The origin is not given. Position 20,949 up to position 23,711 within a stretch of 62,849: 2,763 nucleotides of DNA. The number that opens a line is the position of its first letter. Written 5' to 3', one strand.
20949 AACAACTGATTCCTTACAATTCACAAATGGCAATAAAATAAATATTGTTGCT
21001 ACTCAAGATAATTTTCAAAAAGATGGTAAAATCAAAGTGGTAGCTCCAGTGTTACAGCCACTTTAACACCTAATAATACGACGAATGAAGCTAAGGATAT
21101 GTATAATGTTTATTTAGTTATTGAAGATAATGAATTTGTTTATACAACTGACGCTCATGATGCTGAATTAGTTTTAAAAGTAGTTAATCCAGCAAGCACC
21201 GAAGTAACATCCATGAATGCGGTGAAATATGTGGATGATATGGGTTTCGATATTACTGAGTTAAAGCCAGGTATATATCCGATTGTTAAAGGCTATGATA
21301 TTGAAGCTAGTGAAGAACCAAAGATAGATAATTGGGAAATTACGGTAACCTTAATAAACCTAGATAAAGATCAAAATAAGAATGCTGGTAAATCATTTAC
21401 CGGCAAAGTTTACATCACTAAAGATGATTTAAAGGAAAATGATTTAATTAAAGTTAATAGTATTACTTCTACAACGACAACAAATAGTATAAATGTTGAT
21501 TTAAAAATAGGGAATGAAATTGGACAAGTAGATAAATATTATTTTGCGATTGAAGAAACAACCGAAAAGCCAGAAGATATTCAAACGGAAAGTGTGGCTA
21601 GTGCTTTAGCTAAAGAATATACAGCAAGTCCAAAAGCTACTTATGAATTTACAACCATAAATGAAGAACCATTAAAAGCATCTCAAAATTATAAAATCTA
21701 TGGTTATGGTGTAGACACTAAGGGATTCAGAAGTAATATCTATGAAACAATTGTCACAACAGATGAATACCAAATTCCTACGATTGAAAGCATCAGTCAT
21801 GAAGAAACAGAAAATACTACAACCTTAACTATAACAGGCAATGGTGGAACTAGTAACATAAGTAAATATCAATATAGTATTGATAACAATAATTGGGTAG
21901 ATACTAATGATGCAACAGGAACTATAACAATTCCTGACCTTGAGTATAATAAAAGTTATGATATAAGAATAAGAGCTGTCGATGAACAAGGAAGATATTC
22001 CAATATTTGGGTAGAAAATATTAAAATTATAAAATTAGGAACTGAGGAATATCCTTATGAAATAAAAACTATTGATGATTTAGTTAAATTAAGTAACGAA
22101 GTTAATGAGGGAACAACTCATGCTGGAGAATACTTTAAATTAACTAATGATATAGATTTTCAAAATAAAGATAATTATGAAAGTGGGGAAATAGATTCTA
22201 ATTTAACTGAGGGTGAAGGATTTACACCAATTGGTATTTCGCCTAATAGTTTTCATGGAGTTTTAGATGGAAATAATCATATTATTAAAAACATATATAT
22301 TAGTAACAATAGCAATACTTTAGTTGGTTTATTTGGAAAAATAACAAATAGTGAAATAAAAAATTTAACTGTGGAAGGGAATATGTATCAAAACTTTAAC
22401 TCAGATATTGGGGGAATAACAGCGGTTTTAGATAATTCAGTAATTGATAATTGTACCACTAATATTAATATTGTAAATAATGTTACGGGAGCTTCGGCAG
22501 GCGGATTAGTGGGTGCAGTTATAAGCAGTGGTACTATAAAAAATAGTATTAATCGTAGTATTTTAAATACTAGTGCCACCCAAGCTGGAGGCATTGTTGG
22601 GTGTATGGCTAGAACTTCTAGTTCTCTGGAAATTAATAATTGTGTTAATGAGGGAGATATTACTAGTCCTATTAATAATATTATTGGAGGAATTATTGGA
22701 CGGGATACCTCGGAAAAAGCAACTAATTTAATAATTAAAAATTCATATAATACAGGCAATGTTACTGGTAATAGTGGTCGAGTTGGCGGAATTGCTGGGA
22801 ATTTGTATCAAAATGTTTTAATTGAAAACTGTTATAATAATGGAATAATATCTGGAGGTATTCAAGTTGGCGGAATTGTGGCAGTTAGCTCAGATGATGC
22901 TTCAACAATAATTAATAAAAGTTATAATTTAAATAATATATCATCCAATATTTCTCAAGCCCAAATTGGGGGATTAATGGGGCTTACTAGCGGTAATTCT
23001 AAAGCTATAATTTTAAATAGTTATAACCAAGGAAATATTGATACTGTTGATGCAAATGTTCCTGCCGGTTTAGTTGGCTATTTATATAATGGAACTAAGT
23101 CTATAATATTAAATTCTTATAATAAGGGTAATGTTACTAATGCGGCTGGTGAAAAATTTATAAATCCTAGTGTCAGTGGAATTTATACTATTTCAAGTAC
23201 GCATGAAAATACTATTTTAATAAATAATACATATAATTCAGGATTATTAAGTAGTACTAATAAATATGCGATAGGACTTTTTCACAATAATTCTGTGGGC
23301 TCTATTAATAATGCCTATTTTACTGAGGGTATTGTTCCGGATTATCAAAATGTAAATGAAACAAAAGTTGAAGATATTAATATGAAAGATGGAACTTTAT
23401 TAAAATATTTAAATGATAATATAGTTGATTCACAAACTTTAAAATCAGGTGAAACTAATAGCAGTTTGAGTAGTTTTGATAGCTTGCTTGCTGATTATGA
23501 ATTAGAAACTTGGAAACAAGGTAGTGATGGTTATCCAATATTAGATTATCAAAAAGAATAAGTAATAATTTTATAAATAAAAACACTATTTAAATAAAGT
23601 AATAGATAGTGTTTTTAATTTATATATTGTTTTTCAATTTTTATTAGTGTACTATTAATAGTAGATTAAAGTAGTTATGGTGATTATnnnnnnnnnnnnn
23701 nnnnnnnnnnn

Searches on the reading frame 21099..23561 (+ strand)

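Call 5: search_protein_families(library=pfam, proteins=[window:21099-23561:+], max_evalue=0.01)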
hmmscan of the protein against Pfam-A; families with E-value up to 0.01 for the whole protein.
window:21099-23561:+ (820 aa): 1 family
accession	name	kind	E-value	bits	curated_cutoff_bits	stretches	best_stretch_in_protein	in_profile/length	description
PF07581.17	Glug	-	9.6e-06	26.1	20.5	0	657-680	7-28/28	The GLUG motif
